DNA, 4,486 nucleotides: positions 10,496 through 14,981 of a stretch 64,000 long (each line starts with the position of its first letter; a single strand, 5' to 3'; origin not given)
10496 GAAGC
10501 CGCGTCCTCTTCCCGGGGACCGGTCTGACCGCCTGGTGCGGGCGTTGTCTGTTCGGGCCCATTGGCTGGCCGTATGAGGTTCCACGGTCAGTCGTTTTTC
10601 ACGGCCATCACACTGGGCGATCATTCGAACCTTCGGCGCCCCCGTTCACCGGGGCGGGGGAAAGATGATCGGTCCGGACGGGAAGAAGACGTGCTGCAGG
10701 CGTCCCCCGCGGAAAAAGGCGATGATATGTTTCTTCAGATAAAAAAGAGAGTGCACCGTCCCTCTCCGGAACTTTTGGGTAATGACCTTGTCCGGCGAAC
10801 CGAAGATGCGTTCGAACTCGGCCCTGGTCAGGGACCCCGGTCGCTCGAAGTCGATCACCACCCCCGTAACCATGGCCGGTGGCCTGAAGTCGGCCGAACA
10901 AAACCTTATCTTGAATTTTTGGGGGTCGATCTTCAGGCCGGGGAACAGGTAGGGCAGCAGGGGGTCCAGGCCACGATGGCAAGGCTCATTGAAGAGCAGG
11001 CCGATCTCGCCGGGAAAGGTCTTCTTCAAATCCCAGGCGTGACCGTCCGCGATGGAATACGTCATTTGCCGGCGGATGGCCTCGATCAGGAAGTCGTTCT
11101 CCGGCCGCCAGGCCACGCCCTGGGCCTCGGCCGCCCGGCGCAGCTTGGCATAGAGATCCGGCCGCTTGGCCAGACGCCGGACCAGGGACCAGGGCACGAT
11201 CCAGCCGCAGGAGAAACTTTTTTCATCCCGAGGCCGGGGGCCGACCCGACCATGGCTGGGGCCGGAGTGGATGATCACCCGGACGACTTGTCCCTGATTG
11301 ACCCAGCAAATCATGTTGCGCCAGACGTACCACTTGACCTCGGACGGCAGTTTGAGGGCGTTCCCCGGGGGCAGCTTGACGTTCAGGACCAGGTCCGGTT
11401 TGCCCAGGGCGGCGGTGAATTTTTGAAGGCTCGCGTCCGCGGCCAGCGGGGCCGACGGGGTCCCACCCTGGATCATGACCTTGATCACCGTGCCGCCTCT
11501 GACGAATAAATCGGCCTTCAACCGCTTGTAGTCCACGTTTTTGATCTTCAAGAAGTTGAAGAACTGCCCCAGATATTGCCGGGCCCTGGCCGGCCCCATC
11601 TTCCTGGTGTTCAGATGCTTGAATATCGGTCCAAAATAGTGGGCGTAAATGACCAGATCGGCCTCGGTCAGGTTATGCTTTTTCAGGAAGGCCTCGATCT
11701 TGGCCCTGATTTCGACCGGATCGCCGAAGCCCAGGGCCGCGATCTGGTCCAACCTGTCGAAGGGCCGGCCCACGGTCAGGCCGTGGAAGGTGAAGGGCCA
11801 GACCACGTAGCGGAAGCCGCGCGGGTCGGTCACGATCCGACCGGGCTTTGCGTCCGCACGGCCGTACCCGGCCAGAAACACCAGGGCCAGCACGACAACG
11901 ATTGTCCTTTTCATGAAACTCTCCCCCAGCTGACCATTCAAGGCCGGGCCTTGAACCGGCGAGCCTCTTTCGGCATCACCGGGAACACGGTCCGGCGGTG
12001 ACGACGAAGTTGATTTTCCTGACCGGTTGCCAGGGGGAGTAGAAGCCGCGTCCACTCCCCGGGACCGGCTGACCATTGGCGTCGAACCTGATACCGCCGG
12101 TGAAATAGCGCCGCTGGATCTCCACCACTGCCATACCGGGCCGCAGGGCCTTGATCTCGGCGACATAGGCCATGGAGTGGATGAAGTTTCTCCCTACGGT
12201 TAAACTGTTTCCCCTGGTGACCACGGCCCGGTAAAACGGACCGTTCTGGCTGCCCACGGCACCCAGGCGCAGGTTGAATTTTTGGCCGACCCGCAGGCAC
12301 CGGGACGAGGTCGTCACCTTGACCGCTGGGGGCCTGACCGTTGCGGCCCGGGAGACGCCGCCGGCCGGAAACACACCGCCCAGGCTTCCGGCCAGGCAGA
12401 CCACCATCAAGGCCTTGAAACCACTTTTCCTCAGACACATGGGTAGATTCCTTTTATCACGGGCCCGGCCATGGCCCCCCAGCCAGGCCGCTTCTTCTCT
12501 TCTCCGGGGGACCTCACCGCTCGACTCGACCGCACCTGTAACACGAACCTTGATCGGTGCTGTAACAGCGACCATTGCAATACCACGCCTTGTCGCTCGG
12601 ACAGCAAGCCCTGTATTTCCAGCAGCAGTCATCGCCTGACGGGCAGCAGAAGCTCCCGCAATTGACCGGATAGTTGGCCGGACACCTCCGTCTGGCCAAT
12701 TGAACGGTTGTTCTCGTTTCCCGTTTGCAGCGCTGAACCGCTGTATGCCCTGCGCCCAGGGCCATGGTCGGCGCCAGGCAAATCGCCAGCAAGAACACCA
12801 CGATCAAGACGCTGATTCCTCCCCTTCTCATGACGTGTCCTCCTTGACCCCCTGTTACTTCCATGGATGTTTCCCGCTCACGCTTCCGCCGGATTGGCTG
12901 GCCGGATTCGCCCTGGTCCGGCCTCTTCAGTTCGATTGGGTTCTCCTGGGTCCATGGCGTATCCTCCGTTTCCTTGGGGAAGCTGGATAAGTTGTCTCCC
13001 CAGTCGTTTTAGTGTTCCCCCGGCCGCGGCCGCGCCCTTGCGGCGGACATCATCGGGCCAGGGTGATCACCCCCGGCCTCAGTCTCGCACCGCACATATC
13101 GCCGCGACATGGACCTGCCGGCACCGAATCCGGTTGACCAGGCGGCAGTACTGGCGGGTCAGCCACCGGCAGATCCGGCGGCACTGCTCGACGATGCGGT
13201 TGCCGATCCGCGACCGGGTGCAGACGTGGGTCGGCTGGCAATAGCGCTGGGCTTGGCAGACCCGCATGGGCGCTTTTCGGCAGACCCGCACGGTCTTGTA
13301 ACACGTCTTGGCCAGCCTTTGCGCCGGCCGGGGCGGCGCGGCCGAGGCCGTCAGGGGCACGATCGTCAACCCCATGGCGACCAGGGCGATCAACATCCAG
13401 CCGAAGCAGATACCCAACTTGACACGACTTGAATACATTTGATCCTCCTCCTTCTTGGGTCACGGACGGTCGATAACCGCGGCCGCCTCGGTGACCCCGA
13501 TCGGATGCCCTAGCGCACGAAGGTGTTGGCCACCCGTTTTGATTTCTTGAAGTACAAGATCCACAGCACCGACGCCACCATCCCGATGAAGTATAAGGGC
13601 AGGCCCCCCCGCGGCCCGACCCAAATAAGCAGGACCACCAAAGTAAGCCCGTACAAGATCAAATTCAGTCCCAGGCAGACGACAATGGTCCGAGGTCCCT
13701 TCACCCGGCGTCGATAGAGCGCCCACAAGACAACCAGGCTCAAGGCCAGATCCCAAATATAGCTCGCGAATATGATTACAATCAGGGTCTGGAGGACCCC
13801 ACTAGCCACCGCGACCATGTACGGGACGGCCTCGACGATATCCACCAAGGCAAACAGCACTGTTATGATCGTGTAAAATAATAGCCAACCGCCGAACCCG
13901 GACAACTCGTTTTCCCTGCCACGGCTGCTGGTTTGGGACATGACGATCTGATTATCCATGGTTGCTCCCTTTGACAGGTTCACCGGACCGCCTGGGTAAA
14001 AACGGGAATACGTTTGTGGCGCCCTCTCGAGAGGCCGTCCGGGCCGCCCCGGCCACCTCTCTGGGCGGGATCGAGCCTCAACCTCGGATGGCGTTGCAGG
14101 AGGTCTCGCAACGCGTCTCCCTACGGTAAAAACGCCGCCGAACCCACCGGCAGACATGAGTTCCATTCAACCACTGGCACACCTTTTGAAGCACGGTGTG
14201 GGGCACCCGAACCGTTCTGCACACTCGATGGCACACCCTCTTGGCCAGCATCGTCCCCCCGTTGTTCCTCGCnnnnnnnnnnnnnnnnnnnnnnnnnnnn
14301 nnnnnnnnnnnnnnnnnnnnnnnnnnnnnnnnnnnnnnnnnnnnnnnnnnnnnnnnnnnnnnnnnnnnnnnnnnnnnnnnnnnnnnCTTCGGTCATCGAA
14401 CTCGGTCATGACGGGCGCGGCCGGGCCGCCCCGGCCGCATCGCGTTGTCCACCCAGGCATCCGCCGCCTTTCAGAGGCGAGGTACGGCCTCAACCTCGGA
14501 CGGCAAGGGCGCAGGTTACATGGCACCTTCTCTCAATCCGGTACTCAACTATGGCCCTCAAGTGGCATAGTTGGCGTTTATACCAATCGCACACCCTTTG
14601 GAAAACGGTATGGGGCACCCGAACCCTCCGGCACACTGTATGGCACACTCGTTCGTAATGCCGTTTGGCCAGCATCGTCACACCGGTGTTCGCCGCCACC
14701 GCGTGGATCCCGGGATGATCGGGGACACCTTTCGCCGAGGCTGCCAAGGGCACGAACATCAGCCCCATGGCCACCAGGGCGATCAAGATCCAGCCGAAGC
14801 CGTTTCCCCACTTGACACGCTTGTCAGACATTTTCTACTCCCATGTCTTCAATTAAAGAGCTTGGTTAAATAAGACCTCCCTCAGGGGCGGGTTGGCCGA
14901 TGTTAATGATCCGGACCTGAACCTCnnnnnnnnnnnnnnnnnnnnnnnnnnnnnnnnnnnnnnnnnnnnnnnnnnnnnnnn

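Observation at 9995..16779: Paralogous family of secreted, hyper-cationic, cysteine-patterned mini-proteins (CARP-A to E) filling one minus-strand gene run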

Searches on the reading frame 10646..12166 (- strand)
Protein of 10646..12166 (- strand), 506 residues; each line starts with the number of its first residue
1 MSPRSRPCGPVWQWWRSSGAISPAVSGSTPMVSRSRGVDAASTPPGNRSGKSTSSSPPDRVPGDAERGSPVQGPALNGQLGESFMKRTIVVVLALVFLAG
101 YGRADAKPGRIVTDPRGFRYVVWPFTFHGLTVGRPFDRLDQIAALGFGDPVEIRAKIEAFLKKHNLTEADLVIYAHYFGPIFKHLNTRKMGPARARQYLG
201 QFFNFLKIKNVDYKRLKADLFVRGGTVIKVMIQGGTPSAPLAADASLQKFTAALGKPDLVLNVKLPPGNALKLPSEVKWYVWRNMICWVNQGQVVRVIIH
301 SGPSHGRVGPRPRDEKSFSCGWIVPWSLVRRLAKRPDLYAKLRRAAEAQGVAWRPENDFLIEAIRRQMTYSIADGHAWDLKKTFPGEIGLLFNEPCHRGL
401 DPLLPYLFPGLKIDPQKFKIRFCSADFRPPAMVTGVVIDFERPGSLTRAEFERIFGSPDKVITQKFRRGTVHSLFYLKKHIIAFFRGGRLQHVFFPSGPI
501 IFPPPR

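Call 4: search_protein_families(library=pfam, proteins=[window:10646-12166:-], max_evalue=1)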
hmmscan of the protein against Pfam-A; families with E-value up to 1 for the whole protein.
window:10646-12166:- (506 aa): 0 families

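Call 6: search_protein_families(library=ncbifam, proteins=[window:10646-12166:-], max_evalue=1)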
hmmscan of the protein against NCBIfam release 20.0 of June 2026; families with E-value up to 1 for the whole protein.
window:10646-12166:- (506 aa): 0 families

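Call 40: search_protein_families(library=padloc, proteins=[window:10646-11914:-], max_evalue=1)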
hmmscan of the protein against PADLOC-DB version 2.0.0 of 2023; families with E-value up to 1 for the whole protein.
window:10646-11914:- (422 aa): 0 families

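Call 41: search_protein_families(library=phrogs, proteins=[window:10646-11914:-], max_evalue=1)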
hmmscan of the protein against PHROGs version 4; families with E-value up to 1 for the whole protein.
window:10646-11914:- (422 aa): 0 families

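Call 47: find_homologous_proteins(query=window:10646-11914:-, max_evalue=0.001)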
Query window:10646-11914:- (422 aa): 3 proteins with E <= 0.001 among 7729 candidates.
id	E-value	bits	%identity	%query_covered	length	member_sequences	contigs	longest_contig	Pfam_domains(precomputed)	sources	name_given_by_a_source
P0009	3.0e-291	984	100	100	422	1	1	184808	-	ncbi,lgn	-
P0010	8.2e-173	594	65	97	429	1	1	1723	-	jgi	jgi:hypothetical protein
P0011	2.7e-158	546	60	100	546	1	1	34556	-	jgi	jgi:hypothetical protein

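Call 49: find_encoding_contigs(protein=P0011, flank=10000, max_places=5)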
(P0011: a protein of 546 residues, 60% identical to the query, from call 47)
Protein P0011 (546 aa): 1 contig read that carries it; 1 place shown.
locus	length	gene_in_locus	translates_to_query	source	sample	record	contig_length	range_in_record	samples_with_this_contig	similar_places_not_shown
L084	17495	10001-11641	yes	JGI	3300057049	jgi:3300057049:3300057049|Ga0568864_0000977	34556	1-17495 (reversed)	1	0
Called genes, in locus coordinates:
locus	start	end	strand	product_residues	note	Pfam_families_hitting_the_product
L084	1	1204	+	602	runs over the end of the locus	PF02844:GARS_N, PF01071:GARS_A, PF02222:ATP-grasp (weak), PF02843:GARS_C, PF00731:AIRC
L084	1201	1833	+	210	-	PF01300:Sua5_yciO_yrdC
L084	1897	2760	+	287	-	PF04250:DUF429 (weak)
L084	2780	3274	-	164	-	PF13302:Acetyltransf_3 (weak), PF13420:Acetyltransf_4 (weak), PF00583:Acetyltransf_1, PF13508:Acetyltransf_7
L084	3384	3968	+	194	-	PF01613:Flavin_Reduct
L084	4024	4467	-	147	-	PF00011:HSP20, PF17886:ArsA_HSP20 (weak)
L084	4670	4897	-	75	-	PF07927:HicA_toxin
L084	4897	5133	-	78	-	PF15919:HicB_lk_antitox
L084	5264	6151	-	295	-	PF01553:Acyltransferase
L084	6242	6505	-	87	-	-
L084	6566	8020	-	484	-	PF00069:Pkinase, PF03109:ABC1 (faint), PF07714:PK_Tyr_Ser-Thr, PF03781:FGE-sulfatase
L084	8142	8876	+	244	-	PF00481:PP2C (weak), PF13672:PP2C_2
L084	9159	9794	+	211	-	-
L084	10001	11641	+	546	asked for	-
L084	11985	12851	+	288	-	PF02737:3HCDH_N, PF00725:3HCDH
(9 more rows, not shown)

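Call 50: find_encoding_contigs(protein=P0010, flank=10000, max_places=5)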
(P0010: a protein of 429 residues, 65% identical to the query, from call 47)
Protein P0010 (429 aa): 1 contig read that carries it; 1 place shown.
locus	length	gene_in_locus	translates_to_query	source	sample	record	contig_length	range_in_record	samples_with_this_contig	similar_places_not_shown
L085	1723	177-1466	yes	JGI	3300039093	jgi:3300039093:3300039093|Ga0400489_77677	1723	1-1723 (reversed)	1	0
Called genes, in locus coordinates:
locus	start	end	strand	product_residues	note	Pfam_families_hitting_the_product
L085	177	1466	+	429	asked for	-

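Call 78: search_solved_structures(query=window:10646-11914:-, max_evalue=1)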
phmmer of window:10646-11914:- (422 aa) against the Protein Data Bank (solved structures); distinct sequences matched with E-value up to 1: 2.
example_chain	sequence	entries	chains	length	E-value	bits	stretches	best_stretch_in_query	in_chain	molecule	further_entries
6i3n_M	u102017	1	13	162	0.015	17.5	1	243-358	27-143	Myeloid differentiation primary response protein MyD88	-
3mop_A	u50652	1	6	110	0.36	13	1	244-334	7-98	Myeloid differentiation primary response protein MyD88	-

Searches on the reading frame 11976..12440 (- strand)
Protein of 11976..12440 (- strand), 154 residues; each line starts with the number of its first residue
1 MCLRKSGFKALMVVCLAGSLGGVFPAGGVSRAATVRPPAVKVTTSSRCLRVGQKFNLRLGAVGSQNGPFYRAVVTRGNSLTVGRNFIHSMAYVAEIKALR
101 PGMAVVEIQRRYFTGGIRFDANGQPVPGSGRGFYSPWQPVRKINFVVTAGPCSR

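Call 40: search_protein_families(library=padloc, proteins=[window:11976-12440:-], max_evalue=1)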
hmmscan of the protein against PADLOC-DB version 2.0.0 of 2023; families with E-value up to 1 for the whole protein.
window:11976-12440:- (154 aa): 0 families

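Call 41: search_protein_families(library=phrogs, proteins=[window:11976-12440:-], max_evalue=1)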
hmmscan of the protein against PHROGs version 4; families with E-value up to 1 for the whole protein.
window:11976-12440:- (154 aa): 1 family
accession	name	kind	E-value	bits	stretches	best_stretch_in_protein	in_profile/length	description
phrog_6944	-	unknown function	0.72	10.5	1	62-115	146-199/257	-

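Call 79: search_solved_structures(query=window:11976-12440:-, max_evalue=1)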
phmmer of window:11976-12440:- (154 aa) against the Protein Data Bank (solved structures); distinct sequences matched with E-value up to 1: 5.
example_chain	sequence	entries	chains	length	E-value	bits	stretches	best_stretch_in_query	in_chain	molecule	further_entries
4zer_1p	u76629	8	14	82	0.35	14.1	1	56-113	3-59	30S ribosomal protein S16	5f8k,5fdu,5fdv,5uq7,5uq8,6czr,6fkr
4gkj_P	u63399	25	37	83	0.36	14.1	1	56-113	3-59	30S ribosomal protein S16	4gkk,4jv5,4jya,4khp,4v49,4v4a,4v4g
4k0k_P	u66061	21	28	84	0.37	14.1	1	56-113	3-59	30S ribosomal protein S16 | RIBOSOMAL PROTEIN S16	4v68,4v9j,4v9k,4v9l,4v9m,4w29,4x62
4yhh_P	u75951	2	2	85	0.38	14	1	56-113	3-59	30S ribosomal protein S16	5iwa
10px_1p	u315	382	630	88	0.42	13.9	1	56-113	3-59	30S ribosomal protein S16 | S16 RIBOSOMAL PROTEIN | Ribosomal protein S16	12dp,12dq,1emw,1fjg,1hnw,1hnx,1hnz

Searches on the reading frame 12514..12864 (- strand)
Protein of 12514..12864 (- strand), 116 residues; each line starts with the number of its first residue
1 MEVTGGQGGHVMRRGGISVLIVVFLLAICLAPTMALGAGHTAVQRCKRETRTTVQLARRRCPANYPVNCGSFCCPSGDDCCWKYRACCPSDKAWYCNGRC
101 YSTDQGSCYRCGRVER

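Call 4: search_protein_families(library=pfam, proteins=[window:12514-12864:-], max_evalue=1)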
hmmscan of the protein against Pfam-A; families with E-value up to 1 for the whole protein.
window:12514-12864:- (116 aa): 0 families

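Call 6: search_protein_families(library=ncbifam, proteins=[window:12514-12864:-], max_evalue=1)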
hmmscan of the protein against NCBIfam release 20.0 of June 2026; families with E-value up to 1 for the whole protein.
window:12514-12864:- (116 aa): 0 families

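Call 40: search_protein_families(library=padloc, proteins=[window:12514-12831:-], max_evalue=1)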
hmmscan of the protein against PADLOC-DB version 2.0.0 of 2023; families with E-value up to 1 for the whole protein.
window:12514-12831:- (105 aa): 0 families

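Call 41: search_protein_families(library=phrogs, proteins=[window:12514-12831:-], max_evalue=1)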
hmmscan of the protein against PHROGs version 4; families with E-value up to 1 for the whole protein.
window:12514-12831:- (105 aa): 1 family
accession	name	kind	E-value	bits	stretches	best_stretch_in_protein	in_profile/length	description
phrog_36380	-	unknown function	0.062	13.8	1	21-89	59-125/173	-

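Call 80: search_solved_structures(query=window:12514-12831:-, max_evalue=1)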
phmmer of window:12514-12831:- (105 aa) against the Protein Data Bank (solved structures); distinct sequences matched with E-value up to 1: 0.

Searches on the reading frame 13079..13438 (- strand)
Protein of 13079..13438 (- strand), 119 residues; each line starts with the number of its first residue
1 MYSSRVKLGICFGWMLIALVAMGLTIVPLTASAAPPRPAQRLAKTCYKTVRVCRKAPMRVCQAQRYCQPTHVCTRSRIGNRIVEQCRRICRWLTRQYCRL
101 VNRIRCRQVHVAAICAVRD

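Call 4: search_protein_families(library=pfam, proteins=[window:13079-13438:-], max_evalue=1)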
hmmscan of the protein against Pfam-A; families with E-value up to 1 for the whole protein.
window:13079-13438:- (119 aa): 0 families

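Call 6: search_protein_families(library=ncbifam, proteins=[window:13079-13438:-], max_evalue=1)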
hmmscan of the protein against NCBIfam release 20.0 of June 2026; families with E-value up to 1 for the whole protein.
window:13079-13438:- (119 aa): 0 families

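Call 12: find_related_loci(query=A2, collection=genome_contigs, flank=10000)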
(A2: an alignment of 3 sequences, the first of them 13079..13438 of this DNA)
Query A2 (119 aa) in genome_contigs; peptide patterns used: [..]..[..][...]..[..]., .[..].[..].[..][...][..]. (x = any residue, [..] = any of these).
54 stretches matched a pattern, but none encodes a relative of the query by tblastn (E <= 1e-3).

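Call 13: find_related_loci(query=A2, collection=metagenome_contigs, flank=10000)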
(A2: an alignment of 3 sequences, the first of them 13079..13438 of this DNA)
Query A2 (119 aa) in metagenome_contigs; peptide patterns used: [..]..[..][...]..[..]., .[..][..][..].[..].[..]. (x = any residue, [..] = any of these).
109 stretches matched a pattern, but none encodes a relative of the query by tblastn (E <= 1e-3).

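Call 40: search_protein_families(library=padloc, proteins=[window:13079-13438:-], max_evalue=1)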
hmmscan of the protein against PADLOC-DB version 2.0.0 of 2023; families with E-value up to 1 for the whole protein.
window:13079-13438:- (119 aa): 0 families

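Call 41: search_protein_families(library=phrogs, proteins=[window:13079-13438:-], max_evalue=1)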
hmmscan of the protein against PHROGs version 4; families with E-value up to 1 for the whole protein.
window:13079-13438:- (119 aa): 0 families

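Call 55: find_related_loci(query=A2, collection=viral_contigs, flank=5000)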
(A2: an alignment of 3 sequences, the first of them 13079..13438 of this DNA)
Query A2 (119 aa) in viral_contigs; peptide patterns used: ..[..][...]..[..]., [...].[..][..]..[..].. (x = any residue, [..] = any of these).
25 stretches matched a pattern, but none encodes a relative of the query by tblastn (E <= 1e-3).

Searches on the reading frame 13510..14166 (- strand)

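Call 4: search_protein_families(library=pfam, proteins=[window:13510-14166:-], max_evalue=1)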
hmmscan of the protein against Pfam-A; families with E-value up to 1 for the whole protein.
window:13510-14166:- (218 aa): 1 family
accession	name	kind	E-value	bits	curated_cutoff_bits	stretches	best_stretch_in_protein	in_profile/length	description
PF10754.15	DUF2569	-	3.6e-09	37.7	26.5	1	89-217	2-143/143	Protein of unknown function (DUF2569)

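Call 6: search_protein_families(library=ncbifam, proteins=[window:13510-14166:-], max_evalue=1)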
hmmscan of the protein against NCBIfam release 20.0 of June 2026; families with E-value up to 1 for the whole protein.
window:13510-14166:- (218 aa): 0 families

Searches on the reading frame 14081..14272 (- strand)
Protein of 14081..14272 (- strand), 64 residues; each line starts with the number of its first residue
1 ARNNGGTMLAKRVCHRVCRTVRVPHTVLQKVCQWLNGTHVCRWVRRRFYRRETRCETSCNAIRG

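Call 61: predict_structure(alignment_id=A5)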
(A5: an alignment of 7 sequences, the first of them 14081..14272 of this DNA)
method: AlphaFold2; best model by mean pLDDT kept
length: 64 residues; sequences in the alignment: 7
mean_pLDDT: 58.3   pTM: 0.35
mean pLDDT of the five models: 58.3, 51.1, 48.1, 46.0, 44.4
residues with pLDDT >= 90: 0; 70-90: 0; 50-70: 57; < 50: 7
segments of 3 or more residues with pLDDT < 50: 1-3
pLDDT, mean of each block of 10 residues (from residue 1): 48 65 64 61 58 58 48
secondary structure, 60 per line:
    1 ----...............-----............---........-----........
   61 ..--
elements in order: H5-19 H25-36 H40-47 H53-62

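Call 67: fold_search(model_id=the predicted structure, library=pdb)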
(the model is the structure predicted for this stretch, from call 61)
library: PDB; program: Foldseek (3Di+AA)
matches with E <= 10: 37; with E <= 0.001: 0
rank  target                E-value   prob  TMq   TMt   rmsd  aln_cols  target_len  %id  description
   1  7anw_A                2.8e+00  0.20  0.45  0.06   8.2        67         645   12  hSARM1 NAD+ complex (released 2020-11-11)
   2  1yvi_A                3.0e+00  0.30  0.50  0.26   7.2        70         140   13  X-RAY STRUCTURE OF PUTATIVE HISTIDINE-CONTAINING PHOSPHOTRANSFER PROTEIN FROM RICE, AK104879 (released 2005-02-22)
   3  1wn0_C                4.0e+00  0.23  0.49  0.26   7.3        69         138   12  Crystal Structure of Histidine-containing Phosphotransfer Protein, ZmHP2, from maize (released 2005-01-25)
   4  4d4z_B                4.2e+00  0.20  0.46  0.14   5.3        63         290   11  STRUCTURE OF HUMAN DEOXYHYPUSINE HYDROXYLASE in complex with glycerol (released 2015-04-15)
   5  1wn0_A                4.5e+00  0.20  0.48  0.26   7.5        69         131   12  Crystal Structure of Histidine-containing Phosphotransfer Protein, ZmHP2, from maize (released 2005-01-25)
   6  1yvi_B                5.3e+00  0.18  0.48  0.26   7.2        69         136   13  X-RAY STRUCTURE OF PUTATIVE HISTIDINE-CONTAINING PHOSPHOTRANSFER PROTEIN FROM RICE, AK104879 (released 2005-02-22)
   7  8p2l_A                5.6e+00  0.12  0.42  0.07   7.6        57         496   12  A CHIMERA construct containing human SARM1 ARM and SAM domains and C. elegans TIR domain. (released 2023-09-06)
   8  4euk_B                6.0e+00  0.15  0.48  0.24   7.3        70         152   11  Crystal structure (released 2013-02-20)
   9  9edr_C                6.7e+00  0.13  0.47  0.14   6.1        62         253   14  Tubulin Cofactors D,E,G,C and Tubulin complex -- TBCC N Terminus Bound to Tubulin (released 2026-02-04)
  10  9l2f_A                6.7e+00  0.11  0.41  0.08   7.5        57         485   12  Structure of SARM1 bound to M1 and 1AD in the active state (released 2025-03-19)
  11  4heh_A                6.7e+00  0.10  0.42  0.19   4.7        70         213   13  Crystal structure of AppA SCHIC domain from Rb. sphaeroides (released 2013-09-18)
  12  2qna_A                6.7e+00  0.08  0.36  0.05   8.0        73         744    5  Crystal structure of human Importin-beta (127-876) in complex with the IBB-domain of Snurportin1 (1-65) (released 2008-04-08)
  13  3gw4_B                6.7e+00  0.05  0.30  0.14   8.2        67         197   12  Crystal structure of uncharacterized protein from Deinococcus radiodurans. Northeast Structural Genomics Consortium Ta (released 2009-04-21)
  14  4cgr_A                6.7e+00  0.04  0.27  0.13   8.6        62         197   11  Structure of Regulator Protein SCO3201 from Streptomyces coelicolor (released 2014-07-09)
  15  1wn0_B                7.1e+00  0.14  0.48  0.28   7.5        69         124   12  Crystal Structure of Histidine-containing Phosphotransfer Protein, ZmHP2, from maize (released 2005-01-25)
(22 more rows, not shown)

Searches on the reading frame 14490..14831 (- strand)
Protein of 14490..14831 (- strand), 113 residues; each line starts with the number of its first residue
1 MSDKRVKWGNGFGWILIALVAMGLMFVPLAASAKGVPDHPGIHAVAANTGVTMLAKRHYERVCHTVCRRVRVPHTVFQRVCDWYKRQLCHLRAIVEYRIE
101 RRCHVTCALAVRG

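Call 4: search_protein_families(library=pfam, proteins=[window:14490-14831:-], max_evalue=1)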
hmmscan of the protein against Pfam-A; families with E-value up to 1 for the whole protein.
window:14490-14831:- (113 aa): 1 family
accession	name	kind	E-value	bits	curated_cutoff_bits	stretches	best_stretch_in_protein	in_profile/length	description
PF22790.2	YkoP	-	0.13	11.9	27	1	31-90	95-150/183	YkoP domain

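Call 6: search_protein_families(library=ncbifam, proteins=[window:14490-14831:-], max_evalue=1)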
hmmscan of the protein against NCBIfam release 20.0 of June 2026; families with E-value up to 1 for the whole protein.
window:14490-14831:- (113 aa): 1 family
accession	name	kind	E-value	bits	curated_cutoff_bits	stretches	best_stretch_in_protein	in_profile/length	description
TIGR03885.1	flavin_revert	hypoth_equivalog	0.17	11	398.7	1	6-58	44-94/315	TIGR03885 family FMN-dependent LLM class oxidoreductase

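Call 40: search_protein_families(library=padloc, proteins=[window:14490-14831:-], max_evalue=1)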
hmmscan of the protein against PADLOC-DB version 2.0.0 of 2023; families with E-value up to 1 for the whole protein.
window:14490-14831:- (113 aa): 0 families

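Call 41: search_protein_families(library=phrogs, proteins=[window:14490-14831:-], max_evalue=1)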
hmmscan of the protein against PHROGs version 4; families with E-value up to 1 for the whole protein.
window:14490-14831:- (113 aa): 1 family
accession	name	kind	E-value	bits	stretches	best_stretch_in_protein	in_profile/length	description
phrog_13540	-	unknown function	0.056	14.1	1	33-42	3-12/18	-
